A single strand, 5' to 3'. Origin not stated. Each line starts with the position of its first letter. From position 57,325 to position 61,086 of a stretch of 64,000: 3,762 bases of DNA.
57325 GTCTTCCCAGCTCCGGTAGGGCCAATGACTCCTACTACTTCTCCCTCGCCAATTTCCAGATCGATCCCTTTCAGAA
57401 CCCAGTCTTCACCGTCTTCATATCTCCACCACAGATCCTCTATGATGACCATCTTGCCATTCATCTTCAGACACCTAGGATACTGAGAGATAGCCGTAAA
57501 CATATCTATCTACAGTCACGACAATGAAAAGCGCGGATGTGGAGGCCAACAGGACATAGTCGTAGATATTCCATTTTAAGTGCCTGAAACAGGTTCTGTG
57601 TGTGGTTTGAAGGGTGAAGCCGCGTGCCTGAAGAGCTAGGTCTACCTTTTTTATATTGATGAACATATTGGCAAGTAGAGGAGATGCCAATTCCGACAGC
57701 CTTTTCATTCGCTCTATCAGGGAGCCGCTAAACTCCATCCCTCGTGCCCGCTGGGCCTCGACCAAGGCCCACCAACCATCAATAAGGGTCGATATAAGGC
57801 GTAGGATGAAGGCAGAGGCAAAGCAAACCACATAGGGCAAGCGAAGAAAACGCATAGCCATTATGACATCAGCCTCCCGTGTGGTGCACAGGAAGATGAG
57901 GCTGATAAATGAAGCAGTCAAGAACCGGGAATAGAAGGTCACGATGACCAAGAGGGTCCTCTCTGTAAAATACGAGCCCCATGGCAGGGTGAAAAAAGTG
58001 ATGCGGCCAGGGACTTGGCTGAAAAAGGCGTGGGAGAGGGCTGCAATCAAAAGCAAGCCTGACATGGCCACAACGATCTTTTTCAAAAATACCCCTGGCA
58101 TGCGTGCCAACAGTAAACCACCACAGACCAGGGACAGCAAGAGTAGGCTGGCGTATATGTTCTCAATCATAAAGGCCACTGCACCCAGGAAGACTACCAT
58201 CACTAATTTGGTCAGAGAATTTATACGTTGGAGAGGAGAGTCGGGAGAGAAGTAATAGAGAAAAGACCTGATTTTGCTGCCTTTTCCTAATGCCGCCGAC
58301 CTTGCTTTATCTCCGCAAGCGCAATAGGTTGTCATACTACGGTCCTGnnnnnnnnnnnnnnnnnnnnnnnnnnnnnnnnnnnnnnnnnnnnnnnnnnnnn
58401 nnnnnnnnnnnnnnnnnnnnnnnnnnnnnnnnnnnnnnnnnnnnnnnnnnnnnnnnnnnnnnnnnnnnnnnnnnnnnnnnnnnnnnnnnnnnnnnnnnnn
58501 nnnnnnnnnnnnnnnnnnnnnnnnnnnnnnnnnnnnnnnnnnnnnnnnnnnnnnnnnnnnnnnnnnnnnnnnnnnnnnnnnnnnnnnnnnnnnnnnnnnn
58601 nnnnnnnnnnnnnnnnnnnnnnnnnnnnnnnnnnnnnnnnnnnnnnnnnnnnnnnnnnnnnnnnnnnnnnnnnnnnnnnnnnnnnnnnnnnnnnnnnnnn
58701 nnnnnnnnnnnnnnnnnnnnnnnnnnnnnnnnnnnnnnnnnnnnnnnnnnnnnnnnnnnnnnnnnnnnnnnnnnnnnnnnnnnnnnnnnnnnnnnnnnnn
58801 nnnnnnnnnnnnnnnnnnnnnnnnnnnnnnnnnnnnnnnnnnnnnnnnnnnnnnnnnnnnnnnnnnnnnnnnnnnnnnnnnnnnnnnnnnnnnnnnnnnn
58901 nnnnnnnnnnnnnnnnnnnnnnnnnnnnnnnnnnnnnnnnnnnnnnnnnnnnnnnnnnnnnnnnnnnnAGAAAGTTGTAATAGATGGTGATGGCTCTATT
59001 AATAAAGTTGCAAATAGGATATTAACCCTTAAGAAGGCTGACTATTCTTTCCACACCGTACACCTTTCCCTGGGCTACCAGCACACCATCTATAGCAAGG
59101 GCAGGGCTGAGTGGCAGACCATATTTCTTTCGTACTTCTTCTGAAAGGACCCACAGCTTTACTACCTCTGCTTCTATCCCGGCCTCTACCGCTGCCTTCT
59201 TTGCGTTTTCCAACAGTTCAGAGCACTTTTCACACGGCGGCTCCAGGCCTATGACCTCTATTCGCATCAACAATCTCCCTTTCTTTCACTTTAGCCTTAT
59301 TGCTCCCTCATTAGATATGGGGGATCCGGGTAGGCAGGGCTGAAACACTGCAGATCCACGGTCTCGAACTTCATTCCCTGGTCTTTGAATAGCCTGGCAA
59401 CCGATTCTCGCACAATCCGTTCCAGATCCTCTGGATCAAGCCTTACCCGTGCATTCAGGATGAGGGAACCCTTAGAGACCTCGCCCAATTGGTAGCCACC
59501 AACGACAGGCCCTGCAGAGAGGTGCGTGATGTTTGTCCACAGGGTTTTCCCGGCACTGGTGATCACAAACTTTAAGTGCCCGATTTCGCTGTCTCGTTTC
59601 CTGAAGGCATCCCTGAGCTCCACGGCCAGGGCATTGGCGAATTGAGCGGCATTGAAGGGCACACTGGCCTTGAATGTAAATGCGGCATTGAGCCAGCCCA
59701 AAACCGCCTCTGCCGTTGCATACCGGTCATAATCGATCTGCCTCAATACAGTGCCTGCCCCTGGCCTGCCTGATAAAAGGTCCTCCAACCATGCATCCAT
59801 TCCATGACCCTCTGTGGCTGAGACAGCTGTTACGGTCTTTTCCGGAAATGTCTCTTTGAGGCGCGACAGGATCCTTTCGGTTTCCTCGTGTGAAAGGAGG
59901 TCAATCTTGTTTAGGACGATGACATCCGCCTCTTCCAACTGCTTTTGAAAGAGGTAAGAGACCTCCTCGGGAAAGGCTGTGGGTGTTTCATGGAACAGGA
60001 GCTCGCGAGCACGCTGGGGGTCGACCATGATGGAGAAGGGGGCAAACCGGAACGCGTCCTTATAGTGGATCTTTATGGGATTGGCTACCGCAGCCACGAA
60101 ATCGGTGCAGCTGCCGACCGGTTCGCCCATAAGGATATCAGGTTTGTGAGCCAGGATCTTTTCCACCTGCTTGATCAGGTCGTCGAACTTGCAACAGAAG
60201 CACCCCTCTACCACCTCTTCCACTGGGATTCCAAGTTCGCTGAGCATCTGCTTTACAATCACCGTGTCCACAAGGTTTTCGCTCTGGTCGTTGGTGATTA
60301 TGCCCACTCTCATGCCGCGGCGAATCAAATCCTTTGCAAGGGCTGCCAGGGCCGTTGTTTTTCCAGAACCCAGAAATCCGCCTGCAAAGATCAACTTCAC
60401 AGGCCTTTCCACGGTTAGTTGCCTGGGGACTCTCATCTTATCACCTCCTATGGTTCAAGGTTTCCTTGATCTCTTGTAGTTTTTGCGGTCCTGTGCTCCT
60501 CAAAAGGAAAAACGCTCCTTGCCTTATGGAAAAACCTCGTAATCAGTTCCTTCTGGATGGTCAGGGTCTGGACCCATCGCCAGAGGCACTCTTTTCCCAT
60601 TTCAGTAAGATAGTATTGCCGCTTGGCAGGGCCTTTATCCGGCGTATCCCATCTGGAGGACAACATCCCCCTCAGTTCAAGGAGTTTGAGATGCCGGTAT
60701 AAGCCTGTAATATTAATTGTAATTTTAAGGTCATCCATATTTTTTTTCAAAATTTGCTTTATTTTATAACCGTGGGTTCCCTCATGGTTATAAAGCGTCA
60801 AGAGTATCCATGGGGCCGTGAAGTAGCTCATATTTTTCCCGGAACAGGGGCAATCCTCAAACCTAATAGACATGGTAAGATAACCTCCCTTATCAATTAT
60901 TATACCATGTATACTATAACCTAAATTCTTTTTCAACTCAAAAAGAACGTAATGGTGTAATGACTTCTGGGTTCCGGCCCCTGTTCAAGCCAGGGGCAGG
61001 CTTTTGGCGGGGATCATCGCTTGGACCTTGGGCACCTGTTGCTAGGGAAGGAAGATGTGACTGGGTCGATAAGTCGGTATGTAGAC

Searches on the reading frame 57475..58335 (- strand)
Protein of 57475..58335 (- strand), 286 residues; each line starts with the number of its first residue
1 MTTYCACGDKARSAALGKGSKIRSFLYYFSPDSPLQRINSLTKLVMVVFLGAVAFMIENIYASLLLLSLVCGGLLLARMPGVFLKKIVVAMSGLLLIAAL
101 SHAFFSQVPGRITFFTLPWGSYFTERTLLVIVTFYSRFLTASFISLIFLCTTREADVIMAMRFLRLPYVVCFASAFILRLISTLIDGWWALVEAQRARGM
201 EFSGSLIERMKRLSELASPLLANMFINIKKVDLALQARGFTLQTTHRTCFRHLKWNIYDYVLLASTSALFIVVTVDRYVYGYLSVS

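Call 28: search_protein_families(library=pfam, max_evalue=0.01, proteins=[window:57475-58335:-])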
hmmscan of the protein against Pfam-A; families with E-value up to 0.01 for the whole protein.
window:57475-58335:- (286 aa): 1 family
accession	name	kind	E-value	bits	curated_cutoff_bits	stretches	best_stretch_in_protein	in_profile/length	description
PF02361.21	CbiQ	-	3.9e-20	72.8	25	1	33-243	3-212/216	Cobalt transport protein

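Call 74: search_protein_families(library=ncbifam, max_evalue=0.001, proteins=[window:57475-58335:-])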
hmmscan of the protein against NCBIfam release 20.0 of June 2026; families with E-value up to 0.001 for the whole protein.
window:57475-58335:- (286 aa): 1 family
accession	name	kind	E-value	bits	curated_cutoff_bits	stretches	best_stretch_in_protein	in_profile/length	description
TIGR02454.1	ECF_T_CbiQ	equivalog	1.5e-16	60.8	111.8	1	41-238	4-200/200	cobalt ECF transporter T component CbiQ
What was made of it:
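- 55704..60936 (-): Upstream co-oriented context: PadR regulator (60448-60936), cobW-family G3E GTPase with a GCFCC motif (59297-60436), putative ECF S component (58348-58968), CbiQ-type ECF T component (57475-58335), and duplicated ABC ATPase (55704-57503). NCBIfam ECF_T_CbiQ 60.8 bits, below cut-off (call 74).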

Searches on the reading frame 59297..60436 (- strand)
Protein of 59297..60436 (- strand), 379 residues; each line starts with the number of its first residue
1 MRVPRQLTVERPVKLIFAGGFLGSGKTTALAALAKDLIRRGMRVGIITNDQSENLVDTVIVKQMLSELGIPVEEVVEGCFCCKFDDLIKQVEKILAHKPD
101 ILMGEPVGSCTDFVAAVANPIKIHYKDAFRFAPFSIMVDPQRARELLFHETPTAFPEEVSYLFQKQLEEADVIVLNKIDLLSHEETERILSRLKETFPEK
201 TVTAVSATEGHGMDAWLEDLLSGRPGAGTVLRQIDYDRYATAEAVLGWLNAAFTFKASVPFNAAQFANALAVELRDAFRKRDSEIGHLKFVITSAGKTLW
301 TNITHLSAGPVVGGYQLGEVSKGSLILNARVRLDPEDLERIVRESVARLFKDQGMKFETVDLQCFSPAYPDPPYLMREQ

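Call 28: search_protein_families(library=pfam, max_evalue=0.01, proteins=[window:59297-60436:-])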
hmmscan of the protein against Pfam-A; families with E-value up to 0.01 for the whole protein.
window:59297-60436:- (379 aa): 10 families
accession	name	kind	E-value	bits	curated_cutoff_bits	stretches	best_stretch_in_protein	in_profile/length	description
PF02492.25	cobW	-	1e-27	97.3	20.7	1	18-202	5-178/180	CobW/HypB/UreG, nucleotide-binding domain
PF25199.1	nSTAND_NTPase5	-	9.4e-07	29.2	34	1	9-62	37-91/145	Novel STAND NTPase 5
PF03308.22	MeaB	-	8.2e-06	25.5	23.1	1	19-54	39-74/273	Methylmalonyl Co-A mutase-associated GTPase MeaB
PF16897.10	MMR_HSR1_Xtn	-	0.00051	20.4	35.2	0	172-219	59-99/106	C-terminal region of MMR_HSR1 domain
PF00009.33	GTP_EFTU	-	0.0016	18.5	26.5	0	168-220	123-182/188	Elongation factor Tu GTP binding domain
PF01656.29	CbiA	-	0.0018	18.7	25.4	1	17-90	3-54/125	CobQ/CobB/MinD/ParA nucleotide binding domain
PF03205.20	MobB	-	0.002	18.5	26.6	1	20-55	6-41/133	Molybdopterin guanine dinucleotide synthesis protein B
PF20490.3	SCGB3A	-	0.0021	18.7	27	1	60-79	29-48/68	Secretoglobin 3A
PF02374.21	ArsA_ATPase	-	0.0021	17.7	24.3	1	14-59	2-47/305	Anion-transporting ATPase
PF00448.28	SRP54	-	0.0041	17.2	22.7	1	19-50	7-38/196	SRP54-type protein, GTPase domain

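Call 74: search_protein_families(library=ncbifam, max_evalue=0.001, proteins=[window:59297-60436:-])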
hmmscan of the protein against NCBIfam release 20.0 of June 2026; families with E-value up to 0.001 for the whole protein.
window:59297-60436:- (379 aa): 14 families
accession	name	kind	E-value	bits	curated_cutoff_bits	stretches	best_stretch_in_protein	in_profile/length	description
NF038288.1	chaper_GTP_ZigA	equivalog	4e-17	62.2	600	2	19-102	7-93/390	zinc metallochaperone GTPase ZigA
TIGR02475.1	CobW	equivalog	1.5e-15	57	332.1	2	18-100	9-92/342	cobalamin biosynthesis protein CobW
NF041053.1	CobW_rel_Se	equivalog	3.6e-15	56.2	180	1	14-219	2-193/195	CobW-related selenoprotein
TIGR00073.1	hypB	equivalog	2.5e-09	37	121.2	1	166-220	154-210/217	hydrogenase nickel incorporation protein HypB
NF007775.0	PRK10463.1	equivalog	9.7e-08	31.7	385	1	168-220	230-284/290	hydrogenase nickel incorporation protein HypB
NF008578.0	PRK11537.1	equivalog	5e-07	29.2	361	1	12-85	3-70/318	GTPase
TIGR00750.1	lao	equivalog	1.2e-06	27.8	240.75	1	19-53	40-74/300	methylmalonyl Co-A mutase-associated GTPase MeaB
TIGR02729.1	Obg_CgtA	equivalog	8.5e-05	21.7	280.25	1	163-220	267-324/329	Obg family GTPase CgtA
NF000908.1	PRK00089.1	equivalog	0.00016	21.1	237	1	166-221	108-164/291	GTPase Era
TIGR00176.1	mobB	equivalog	0.00062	19.8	76.2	0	20-57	6-43/155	molybdopterin-guanine dinucleotide biosynthesis protein B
NF010342.0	PRK13768.1-5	equivalog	0.00063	19.7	414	0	167-195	160-188/255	GTPase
NF010340.0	PRK13768.1-2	equivalog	0.00063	19.6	293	0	166-196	161-191/265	GTPase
TIGR03499.1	FlhF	equivalog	0.00069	19.7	174.15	0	14-51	199-238/286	flagellar biosynthesis GTPase FlhF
NF008955.0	PRK12297.1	equivalog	0.00088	18.3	406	0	158-220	265-324/429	GTPase ObgE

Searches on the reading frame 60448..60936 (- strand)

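Call 28: search_protein_families(library=pfam, max_evalue=0.01, proteins=[window:60448-60936:-])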
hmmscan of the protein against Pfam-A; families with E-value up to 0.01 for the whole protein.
window:60448-60936:- (162 aa): 1 family
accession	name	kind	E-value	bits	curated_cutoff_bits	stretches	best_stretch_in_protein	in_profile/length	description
PF03551.20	PadR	-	2.3e-11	44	27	1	45-118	1-73/75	Transcriptional regulator PadR-like family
